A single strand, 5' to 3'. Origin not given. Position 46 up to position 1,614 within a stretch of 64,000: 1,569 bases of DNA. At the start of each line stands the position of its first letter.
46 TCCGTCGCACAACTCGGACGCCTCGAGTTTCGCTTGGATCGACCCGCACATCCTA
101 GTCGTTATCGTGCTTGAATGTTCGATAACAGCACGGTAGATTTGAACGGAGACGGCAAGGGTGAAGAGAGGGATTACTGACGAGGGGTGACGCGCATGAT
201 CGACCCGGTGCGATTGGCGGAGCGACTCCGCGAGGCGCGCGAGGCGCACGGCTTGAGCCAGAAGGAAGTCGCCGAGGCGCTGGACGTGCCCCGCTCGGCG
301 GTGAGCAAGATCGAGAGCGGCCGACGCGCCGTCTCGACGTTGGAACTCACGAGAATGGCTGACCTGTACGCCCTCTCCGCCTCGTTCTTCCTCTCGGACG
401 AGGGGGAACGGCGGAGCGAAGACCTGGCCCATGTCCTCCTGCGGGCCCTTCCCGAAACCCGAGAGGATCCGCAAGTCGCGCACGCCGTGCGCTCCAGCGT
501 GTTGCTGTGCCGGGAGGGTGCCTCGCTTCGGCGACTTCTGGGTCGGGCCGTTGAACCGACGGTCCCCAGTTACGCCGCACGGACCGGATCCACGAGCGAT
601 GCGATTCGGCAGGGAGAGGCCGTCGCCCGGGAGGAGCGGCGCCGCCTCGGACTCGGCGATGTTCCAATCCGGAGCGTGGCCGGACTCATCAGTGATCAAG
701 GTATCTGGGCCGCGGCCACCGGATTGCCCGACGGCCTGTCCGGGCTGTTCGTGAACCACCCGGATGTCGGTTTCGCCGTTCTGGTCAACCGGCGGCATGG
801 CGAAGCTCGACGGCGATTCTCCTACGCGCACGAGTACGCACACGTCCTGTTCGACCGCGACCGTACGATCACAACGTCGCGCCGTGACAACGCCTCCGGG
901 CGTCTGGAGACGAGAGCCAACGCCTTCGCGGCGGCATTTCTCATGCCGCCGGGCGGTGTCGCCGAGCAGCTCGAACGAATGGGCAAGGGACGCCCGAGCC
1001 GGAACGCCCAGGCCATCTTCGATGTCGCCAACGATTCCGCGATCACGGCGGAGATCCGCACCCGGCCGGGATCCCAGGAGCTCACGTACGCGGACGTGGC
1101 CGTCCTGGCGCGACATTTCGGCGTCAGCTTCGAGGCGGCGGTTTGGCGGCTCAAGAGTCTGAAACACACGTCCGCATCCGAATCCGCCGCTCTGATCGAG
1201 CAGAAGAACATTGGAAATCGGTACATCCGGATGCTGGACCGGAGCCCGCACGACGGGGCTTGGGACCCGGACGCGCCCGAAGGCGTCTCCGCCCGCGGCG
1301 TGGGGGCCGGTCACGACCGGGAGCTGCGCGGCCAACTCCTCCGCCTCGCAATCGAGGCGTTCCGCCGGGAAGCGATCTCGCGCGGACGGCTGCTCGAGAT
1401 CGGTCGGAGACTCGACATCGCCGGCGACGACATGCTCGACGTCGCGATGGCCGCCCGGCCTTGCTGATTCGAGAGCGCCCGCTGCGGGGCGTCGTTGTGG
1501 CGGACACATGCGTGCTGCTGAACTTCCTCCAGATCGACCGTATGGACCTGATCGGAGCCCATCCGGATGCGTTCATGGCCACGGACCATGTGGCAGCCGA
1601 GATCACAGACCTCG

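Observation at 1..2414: Candidate toxin-antitoxin / defence module: XRE-HTH/ImmA(COG2856) metallopeptidase translationally coupled to a PIN-domain protein, behind a low-GC leader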

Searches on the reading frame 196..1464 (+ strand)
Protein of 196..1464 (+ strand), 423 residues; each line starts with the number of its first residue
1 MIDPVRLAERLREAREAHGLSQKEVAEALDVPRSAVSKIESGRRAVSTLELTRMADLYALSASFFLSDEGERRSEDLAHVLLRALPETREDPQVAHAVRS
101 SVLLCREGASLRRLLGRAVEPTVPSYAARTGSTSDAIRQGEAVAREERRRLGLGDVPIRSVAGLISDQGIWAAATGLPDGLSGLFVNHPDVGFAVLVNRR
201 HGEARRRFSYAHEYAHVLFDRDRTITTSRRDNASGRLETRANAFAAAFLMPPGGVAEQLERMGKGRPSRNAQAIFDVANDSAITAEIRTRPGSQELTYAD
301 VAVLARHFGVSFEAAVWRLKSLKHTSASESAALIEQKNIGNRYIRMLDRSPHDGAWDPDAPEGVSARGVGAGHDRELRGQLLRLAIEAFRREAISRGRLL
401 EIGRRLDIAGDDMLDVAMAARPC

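Call 4: search_protein_families(library=pfam, proteins=[window:196-1464:+], max_evalue=1)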
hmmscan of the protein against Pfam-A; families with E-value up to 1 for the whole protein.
window:196-1464:+ (423 aa): 14 families
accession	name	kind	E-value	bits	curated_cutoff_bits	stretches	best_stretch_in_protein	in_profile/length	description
PF06114.19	Peptidase_M78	-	4.5e-16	59.2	22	1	195-263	31-100/123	IrrE N-terminal-like domain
PF01381.28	HTH_3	-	2.1e-15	56.9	23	1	11-63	1-53/55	Helix-turn-helix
PF13560.12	HTH_31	-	4.9e-15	56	27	1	6-61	1-57/64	Helix-turn-helix domain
PF12844.13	HTH_19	-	7.6e-07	29.4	30.2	1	9-65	2-58/64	Helix-turn-helix domain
PF13413.12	HTH_25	-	1.7e-05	25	24.6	1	10-43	1-34/62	Helix-turn-helix domain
PF04545.22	Sigma70_r4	-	4.6e-05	23.3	24.1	1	17-41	18-42/50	Sigma-70, region 4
PF13744.12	HTH_37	-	0.00056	20.1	27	1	5-55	17-65/80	Helix-turn-helix domain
PF13384.12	HTH_23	-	0.0022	18.2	24.6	1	14-39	11-37/50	Homeodomain-like domain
PF08281.18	Sigma70_r4_2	-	0.0047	17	25.7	1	15-36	22-43/54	Sigma-70, region 4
PF12802.13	MarR_2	-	0.009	16.6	27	1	17-39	16-40/61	MarR family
PF20432.4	Xre-like-HTH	-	0.031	15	25.8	1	12-54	16-58/63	Antitoxin Xre-like helix-turn-helix domain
PF15943.11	YdaS_toxin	-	0.032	14.5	30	0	21-47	10-36/65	Bacterial toxin YdaS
PF09339.16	HTH_IclR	-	0.038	14.2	22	1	14-37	13-36/52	IclR helix-turn-helix domain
PF13443.12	HTH_26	-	0.074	13.8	22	1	10-56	1-48/63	Cro/C1-type HTH DNA-binding domain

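Call 5: search_protein_families(library=ncbifam, proteins=[window:196-1464:+], max_evalue=1)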
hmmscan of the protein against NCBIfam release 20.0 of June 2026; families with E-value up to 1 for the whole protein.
window:196-1464:+ (423 aa): 25 families
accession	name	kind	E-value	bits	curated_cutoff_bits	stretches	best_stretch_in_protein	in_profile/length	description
NF052239.1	antitox_spr1629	equivalog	6.9e-16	58.3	335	1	9-263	5-264/377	spr1629 family repressor/antitoxin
NF038139.1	Reg_Aceta_RamB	equivalog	5.3e-09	35.2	700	1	9-82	5-78/465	acetate metabolism transcriptional regulator RamB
NF041951.1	phage_RstR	subfamily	7.1e-09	35.9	80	1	6-87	2-83/108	RstR family transcriptional repressor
NF007408.0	PRK09943.1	equivalog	3.7e-08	33.1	211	1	7-72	8-73/185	HTH-type transcriptional regulator PuuR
TIGR03070.1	couple_hipB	subfamily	6.6e-08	32.4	71.65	1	7-48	3-44/58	type II toxin-antitoxin system Y4mF family antitoxin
NF006015.0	PRK08154.1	subfamily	2.7e-07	30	204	1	6-97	30-118/314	anaerobic benzoate catabolism transcriptional regulator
TIGR02607.1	antidote_HigA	equivalog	0.00014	21.6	47.7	1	16-66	17-67/81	HigA family addiction module antitoxin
TIGR03830.1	CxxCG_CxxCG_HTH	subfamily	0.00016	21.4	61.8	1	8-46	67-105/127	type II TA system antitoxin MqsA family protein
TIGR00270.2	TIGR00270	equivalog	0.00018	21.4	110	1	8-43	77-112/159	multiprotein bridging factor aMBF1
NF007257.0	PRK09706.1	subfamily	0.00019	21.2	101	1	6-69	5-68/135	transcriptional repressor DicA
NF008109.0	PRK10856.1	equivalog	0.00022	21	208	1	9-43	17-51/334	cytoskeleton protein RodZ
NF058600.1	TransRegSco1979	equivalog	0.00026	20.1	350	1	6-61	8-63/280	Sco1979 family transcriptional regulator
NF003162.0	PRK04140.1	equivalog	0.00083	18.5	263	1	9-48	129-168/317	transcriptional regulator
NF047948.1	male_kill_WMK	equivalog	0.0011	18.5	300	1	7-73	163-229/300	WO male-killing family protein Wmk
NF047542.1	telomere_Tap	equivalog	0.0012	17.7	600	1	9-56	21-67/695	telomere-associated protein Tap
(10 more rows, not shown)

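Call 6: search_protein_families(library=padloc, proteins=[window:196-1464:+], max_evalue=1)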
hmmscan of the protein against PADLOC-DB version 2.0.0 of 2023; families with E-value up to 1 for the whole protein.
window:196-1464:+ (423 aa): 26 families (the best 25 are shown)
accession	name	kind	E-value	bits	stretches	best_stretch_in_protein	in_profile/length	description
PDLC03947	RmrA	-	4.1e-30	102.9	1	7-258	12-260/383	-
PDLC03952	RmrA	-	5.2e-27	92.7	1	8-252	24-266/395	-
PDLC03954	RmrA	-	7.4e-26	88.9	1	8-261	12-263/380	-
PDLC03951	RmrA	-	1.1e-23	81.9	1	8-261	10-258/400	-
PDLC03948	RmrA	-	1.3e-22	78.3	1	8-258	10-259/397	-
PDLC03949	RmrA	-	1.3e-22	78.2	1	9-267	5-243/363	-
PDLC03944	RmrA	-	6.2e-19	66.3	1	9-253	9-246/384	-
PDLC03955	RmrA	-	5.5e-18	63.4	1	9-259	23-260/371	-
PDLC04141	capP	-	9.8e-18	62.5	2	177-261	40-124/242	capP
PDLC03943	RmrA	-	1.2e-16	58.7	1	10-266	6-245/370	-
PDLC03956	RmrA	-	3.1e-16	57.4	1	7-254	9-252/399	-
PDLC03946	RmrA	-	4.4e-16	56.6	1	9-262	5-240/357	-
PDLC03953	RmrA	-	4.9e-16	56.9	1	7-263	6-257/373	-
PDLC03945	RmrA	-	6.2e-16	56.5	2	190-264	192-265/394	-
PDLC03950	RmrA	-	1.7e-12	45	1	9-252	5-241/369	-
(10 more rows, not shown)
